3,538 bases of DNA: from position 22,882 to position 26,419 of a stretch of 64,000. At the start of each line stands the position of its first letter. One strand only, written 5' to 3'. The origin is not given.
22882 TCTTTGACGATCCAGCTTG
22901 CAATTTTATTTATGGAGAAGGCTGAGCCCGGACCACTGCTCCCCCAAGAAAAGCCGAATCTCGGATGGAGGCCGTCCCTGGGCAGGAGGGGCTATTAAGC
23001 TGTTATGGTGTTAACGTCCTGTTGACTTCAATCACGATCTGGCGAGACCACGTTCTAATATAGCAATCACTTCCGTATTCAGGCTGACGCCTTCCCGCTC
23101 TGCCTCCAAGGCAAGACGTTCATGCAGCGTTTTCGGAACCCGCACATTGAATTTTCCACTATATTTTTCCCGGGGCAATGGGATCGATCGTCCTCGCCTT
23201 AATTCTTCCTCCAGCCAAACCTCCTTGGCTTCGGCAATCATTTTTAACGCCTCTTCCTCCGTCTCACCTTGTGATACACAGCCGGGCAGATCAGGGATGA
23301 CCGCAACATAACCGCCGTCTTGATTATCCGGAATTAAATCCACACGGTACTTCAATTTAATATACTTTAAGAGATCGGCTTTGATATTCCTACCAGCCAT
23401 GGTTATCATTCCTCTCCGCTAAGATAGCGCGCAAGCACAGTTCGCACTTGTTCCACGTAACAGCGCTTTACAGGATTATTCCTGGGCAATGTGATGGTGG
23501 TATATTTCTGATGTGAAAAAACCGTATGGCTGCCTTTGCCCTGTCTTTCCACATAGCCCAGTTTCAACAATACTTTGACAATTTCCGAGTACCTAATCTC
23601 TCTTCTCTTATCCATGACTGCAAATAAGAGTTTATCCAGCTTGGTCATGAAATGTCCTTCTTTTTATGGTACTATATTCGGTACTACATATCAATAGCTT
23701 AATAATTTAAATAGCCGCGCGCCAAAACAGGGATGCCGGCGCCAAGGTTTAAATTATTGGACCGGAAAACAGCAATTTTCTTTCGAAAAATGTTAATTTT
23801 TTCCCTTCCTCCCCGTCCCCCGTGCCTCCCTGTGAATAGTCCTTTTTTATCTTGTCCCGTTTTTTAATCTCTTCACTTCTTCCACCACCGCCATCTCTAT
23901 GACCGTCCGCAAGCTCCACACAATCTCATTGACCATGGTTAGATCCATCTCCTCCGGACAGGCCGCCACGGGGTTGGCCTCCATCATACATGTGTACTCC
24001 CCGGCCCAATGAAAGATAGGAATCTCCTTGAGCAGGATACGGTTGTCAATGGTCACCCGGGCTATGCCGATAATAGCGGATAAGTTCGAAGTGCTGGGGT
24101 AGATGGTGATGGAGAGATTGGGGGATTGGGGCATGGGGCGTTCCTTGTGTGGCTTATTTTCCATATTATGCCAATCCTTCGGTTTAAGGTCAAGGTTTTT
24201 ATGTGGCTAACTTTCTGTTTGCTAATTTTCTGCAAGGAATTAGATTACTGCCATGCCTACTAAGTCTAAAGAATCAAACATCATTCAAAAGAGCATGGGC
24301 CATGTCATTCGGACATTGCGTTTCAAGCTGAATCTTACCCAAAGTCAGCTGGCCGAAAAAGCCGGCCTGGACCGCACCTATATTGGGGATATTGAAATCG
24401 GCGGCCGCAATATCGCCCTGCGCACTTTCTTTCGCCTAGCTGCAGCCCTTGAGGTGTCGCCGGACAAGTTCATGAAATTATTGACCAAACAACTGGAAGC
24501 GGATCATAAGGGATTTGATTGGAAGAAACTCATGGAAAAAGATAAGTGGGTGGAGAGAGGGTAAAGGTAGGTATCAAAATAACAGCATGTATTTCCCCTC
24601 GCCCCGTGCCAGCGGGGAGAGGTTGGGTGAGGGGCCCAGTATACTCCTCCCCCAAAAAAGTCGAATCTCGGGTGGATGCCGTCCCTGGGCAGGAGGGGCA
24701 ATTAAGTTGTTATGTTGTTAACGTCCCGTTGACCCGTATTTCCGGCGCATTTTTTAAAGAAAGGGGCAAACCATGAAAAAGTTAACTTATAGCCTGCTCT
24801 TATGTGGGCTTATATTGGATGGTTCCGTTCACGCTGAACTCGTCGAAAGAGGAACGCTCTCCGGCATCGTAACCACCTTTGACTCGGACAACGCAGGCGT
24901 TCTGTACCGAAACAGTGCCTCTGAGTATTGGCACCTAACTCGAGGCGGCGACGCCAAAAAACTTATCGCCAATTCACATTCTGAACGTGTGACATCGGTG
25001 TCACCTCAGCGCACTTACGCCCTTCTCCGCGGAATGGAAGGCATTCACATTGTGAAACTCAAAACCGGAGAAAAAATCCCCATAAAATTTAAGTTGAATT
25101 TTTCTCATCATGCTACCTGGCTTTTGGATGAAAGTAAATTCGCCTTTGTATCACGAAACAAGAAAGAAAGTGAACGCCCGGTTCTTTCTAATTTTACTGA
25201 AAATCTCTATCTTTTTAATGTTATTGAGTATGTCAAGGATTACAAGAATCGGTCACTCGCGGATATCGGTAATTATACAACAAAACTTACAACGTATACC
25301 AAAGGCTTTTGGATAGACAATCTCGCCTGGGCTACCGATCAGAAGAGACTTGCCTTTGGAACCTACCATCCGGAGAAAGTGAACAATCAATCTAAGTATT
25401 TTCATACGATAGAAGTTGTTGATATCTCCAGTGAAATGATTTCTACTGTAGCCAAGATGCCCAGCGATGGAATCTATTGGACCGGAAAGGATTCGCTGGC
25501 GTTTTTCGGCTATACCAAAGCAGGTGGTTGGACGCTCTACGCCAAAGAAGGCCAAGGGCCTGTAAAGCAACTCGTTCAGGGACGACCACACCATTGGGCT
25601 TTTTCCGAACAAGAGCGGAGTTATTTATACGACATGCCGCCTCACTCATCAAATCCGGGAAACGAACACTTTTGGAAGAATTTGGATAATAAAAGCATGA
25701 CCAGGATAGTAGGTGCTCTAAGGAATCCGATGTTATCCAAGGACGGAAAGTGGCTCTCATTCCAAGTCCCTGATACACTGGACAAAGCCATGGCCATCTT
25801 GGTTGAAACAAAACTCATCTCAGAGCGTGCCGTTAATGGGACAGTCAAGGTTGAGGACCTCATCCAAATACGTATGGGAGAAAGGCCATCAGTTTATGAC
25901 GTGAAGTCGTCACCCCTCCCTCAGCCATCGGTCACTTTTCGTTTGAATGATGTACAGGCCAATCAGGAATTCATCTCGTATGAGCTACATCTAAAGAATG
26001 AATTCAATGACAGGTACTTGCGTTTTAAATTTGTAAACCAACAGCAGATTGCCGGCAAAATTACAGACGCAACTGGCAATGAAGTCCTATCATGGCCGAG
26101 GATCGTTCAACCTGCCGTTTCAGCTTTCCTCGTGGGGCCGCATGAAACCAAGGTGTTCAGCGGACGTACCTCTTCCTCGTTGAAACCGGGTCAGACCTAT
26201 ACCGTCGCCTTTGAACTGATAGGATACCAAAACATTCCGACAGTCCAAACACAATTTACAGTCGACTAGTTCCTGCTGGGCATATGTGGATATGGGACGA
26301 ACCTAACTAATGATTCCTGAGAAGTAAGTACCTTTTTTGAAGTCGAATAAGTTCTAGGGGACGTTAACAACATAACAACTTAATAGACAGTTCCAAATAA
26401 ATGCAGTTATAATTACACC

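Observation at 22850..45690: ~23-kb composite defence/TA island with no integrase or tRNA anchor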

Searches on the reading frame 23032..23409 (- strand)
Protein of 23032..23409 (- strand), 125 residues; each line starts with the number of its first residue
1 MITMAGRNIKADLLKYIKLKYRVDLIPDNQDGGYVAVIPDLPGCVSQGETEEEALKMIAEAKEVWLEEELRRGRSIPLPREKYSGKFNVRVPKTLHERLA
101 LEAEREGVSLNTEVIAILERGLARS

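Call 4: search_protein_families(library=pfam, proteins=[window:23032-23409:-], max_evalue=0.01)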
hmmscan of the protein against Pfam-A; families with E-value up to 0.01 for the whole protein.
window:23032-23409:- (125 aa): 5 families
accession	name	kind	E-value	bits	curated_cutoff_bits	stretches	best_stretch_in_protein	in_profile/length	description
PF05534.18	HicB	-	2.3e-14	53.5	21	1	77-115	10-48/51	HicB family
PF15919.11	HicB_lk_antitox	-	1.6e-12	48.1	27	1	28-80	7-59/123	HicB_like antitoxin of bacterial toxin-antitoxin system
PF21748.3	UPF0150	-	2.2e-08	34.3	27.3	1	28-77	17-64/64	UPF0150-like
PF03869.20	Arc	-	1.1e-07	32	20.4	1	86-123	6-43/50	Arc-like DNA binding domain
PF22513.2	FitA-like_RHH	-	8e-06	26.2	27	1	91-120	8-37/39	Antitoxin FitA-like, ribbon-helix-helix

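Call 32: list_cluster_members(proteins=[window:23032-23409:-, window:23406-23648:-, window:23847-24164:-, window:24253-24564:+, window:24773-26269:+, window:26735-27637:-, window:29029-34365:-, window:35395-35781:+, window:35778-36440:+, window:36775-37077:-])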
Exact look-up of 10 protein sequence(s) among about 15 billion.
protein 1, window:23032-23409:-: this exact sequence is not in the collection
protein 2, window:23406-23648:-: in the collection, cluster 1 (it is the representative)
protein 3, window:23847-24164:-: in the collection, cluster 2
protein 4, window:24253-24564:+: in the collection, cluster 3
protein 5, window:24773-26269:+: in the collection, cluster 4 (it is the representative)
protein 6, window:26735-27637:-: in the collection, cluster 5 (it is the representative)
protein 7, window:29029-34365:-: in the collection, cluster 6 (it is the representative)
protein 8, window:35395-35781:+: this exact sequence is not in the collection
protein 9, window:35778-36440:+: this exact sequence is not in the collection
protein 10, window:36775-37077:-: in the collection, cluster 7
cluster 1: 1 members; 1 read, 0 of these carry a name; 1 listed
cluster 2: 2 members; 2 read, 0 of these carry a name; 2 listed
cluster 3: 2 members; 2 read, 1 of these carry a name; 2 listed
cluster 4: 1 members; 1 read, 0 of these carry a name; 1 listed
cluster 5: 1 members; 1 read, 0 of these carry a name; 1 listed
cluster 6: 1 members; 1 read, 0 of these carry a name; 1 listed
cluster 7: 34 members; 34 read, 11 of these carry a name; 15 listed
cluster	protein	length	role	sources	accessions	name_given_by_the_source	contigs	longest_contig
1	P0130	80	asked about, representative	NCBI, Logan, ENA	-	-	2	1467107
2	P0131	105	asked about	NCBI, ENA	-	-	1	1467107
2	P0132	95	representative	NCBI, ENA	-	-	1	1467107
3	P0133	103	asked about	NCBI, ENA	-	-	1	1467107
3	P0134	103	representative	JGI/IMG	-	transcriptional regulator with XRE-family HTH domain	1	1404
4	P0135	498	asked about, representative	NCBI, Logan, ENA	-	-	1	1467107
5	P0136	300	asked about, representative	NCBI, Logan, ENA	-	-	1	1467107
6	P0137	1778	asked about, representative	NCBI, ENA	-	-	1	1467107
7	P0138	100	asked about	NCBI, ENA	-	-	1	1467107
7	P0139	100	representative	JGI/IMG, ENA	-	-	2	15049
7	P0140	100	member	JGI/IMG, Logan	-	uncharacterized protein YciI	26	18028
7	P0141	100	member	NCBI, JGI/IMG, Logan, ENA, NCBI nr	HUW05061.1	MAG TPA: YciI family protein [Williamwhitmania sp.] | uncharacterized protein YciI | YciI family protein [Williamwhitmania sp.]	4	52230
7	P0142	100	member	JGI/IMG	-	uncharacterized protein YciI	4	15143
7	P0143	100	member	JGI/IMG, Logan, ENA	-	uncharacterized protein YciI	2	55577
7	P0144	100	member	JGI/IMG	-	uncharacterized protein YciI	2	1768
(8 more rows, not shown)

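Call 34: find_encoding_contigs(protein=P0140, flank=5000, max_places=6)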
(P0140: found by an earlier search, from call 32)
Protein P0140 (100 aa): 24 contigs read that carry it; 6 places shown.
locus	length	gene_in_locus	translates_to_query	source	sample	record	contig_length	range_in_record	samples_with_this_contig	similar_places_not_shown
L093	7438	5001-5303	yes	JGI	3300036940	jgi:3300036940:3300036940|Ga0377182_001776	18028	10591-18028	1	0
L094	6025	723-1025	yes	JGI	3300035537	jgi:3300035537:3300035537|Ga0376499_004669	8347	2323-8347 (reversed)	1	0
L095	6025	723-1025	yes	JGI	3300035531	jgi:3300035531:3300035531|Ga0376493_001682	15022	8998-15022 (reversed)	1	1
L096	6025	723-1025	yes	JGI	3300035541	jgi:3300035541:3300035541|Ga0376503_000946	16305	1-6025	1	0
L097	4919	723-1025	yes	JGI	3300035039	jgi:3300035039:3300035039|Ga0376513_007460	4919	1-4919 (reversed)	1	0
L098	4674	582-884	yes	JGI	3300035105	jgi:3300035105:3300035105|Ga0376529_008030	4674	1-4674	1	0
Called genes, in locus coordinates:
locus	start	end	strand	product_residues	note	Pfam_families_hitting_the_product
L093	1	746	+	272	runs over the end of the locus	-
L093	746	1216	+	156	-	PF03449:GreA_GreB_N, PF01272:GreA_GreB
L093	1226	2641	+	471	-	PF02127:Peptidase_M18, PF05343:Peptidase_M42 (faint)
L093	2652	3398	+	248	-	PF00515:TPR_1 (faint), PF07719:TPR_2 (faint), PF13424:TPR_12 (faint), PF13428:TPR_14 (faint), PF13525:YfiO, PF13174:TPR_6 (faint), PF13432:TPR_16 (weak), PF14559:TPR_19 (faint)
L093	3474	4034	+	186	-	PF01467:CTP_transf_like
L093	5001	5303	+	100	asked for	PF03795:YCII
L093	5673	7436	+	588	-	?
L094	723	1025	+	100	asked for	PF03795:YCII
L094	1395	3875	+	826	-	PF01555:N6_N4_Mtase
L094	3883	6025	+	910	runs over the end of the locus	-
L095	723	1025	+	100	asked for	PF03795:YCII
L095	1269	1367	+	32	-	-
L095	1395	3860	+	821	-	PF01555:N6_N4_Mtase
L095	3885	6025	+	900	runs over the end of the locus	PF02463:SMC_N (faint), PF13476:AAA_23 (weak), PF13304:AAA_21 (weak)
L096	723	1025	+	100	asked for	PF03795:YCII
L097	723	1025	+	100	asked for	PF03795:YCII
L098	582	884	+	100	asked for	PF03795:YCII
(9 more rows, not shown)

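Call 35: find_encoding_contigs(protein=P0141, flank=5000, max_places=3)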
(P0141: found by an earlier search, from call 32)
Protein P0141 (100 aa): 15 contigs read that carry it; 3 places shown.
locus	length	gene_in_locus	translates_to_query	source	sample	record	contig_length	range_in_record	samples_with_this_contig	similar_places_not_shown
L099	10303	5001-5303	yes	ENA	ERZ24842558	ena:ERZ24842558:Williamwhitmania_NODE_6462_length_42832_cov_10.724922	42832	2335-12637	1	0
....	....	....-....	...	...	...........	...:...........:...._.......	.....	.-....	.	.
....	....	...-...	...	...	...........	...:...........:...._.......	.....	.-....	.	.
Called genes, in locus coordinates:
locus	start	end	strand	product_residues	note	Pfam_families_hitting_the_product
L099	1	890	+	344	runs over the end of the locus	-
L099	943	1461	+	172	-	-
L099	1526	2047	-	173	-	PF00583:Acetyltransf_1 (weak), PF13673:Acetyltransf_10 (weak), PF13508:Acetyltransf_7 (weak)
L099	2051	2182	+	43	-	-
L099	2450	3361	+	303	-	-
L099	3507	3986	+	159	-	-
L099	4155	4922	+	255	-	PF00561:Abhydrolase_1, PF12146:Hydrolase_4, PF12697:Abhydrolase_6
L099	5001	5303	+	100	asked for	PF03795:YCII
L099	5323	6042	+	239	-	PF00106:adh_short, PF08659:KR (weak), PF13561:adh_short_C2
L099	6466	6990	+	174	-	PF01872:RibD_C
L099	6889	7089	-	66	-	-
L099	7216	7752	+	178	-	PF11188:DUF2975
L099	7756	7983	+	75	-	PF13443:HTH_26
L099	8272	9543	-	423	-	PF00999:Na_H_Exchanger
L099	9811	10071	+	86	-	-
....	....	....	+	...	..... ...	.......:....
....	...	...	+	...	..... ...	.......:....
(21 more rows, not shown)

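Call 55: search_protein_families(library=pfam, alignment_id=A5, max_evalue=0.01)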
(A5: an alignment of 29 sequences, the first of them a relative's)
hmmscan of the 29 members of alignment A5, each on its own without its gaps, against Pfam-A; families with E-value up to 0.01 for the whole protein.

A. member 1, P0136 (300 aa): 0 families

B. families by the number of members that match (of 29 scanned): 1 family
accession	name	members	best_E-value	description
PF12686.12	DUF3800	9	4.4e-12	Protein of unknown function (DUF3800)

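Call 61: search_protein_families(library=padloc, proteins=[window:23032-23409:-], max_evalue=0.001)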
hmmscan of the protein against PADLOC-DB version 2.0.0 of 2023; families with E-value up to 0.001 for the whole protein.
window:23032-23409:- (125 aa): 0 families

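Call 68: find_encoding_contigs(protein=P0134, flank=3000, max_places=3)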
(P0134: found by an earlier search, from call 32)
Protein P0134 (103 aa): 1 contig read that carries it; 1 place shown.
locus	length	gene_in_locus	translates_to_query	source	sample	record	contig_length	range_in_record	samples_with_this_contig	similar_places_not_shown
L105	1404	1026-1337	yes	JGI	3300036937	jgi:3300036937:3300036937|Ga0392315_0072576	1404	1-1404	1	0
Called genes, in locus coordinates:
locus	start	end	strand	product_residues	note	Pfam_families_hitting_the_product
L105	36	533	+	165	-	PF08843:AbiEii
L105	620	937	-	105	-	-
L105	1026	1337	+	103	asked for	PF12844:HTH_19 (weak), PF13560:HTH_31, PF01381:HTH_3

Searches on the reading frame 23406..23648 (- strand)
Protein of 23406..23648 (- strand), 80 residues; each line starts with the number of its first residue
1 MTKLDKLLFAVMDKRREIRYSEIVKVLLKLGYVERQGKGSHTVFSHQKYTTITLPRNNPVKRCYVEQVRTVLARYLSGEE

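Call 4: search_protein_families(library=pfam, proteins=[window:23406-23648:-], max_evalue=0.01)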
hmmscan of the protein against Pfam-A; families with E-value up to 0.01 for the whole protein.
window:23406-23648:- (80 aa): 1 family
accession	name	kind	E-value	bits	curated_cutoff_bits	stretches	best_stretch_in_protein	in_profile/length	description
PF07927.17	HicA_toxin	-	1.7e-07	31.7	27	1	21-67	2-48/58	HicA toxin of bacterial toxin-antitoxin,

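Call 61: search_protein_families(library=padloc, proteins=[window:23406-23648:-], max_evalue=0.001)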
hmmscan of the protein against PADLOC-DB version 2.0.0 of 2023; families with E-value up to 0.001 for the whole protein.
window:23406-23648:- (80 aa): 0 families

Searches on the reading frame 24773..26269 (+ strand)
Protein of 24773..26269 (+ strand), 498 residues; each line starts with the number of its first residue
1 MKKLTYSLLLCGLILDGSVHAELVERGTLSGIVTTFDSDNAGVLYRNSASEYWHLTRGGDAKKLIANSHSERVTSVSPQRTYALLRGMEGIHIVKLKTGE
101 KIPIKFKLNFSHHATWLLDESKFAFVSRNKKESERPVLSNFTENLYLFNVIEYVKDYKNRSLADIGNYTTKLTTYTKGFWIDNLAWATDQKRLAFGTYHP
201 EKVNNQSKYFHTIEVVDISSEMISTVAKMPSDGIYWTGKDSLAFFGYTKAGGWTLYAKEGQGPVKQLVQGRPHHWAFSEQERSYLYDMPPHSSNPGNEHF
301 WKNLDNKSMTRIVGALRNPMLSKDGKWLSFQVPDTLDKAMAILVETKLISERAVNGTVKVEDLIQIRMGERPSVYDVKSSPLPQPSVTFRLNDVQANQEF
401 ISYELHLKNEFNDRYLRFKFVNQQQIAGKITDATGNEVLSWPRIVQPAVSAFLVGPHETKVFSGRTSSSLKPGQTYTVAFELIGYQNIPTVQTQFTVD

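Call 4: search_protein_families(library=pfam, proteins=[window:24773-26269:+], max_evalue=0.01)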
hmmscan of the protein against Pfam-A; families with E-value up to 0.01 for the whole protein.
window:24773-26269:+ (498 aa): 0 families

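Call 7: search_protein_families(library=padloc, proteins=[window:24773-26269:+], max_evalue=0.01)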
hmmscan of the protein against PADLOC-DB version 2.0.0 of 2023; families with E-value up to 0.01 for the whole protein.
window:24773-26269:+ (498 aa): 0 families

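Call 8: search_protein_families(library=ncbifam, proteins=[window:24773-26269:+], max_evalue=0.01)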
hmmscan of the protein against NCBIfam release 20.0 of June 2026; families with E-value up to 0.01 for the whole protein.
window:24773-26269:+ (498 aa): 0 families

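Call 28: search_protein_families(library=pfam, proteins=[window:24773-26269:+], max_evalue=5)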
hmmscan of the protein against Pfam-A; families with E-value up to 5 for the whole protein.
window:24773-26269:+ (498 aa): 0 families
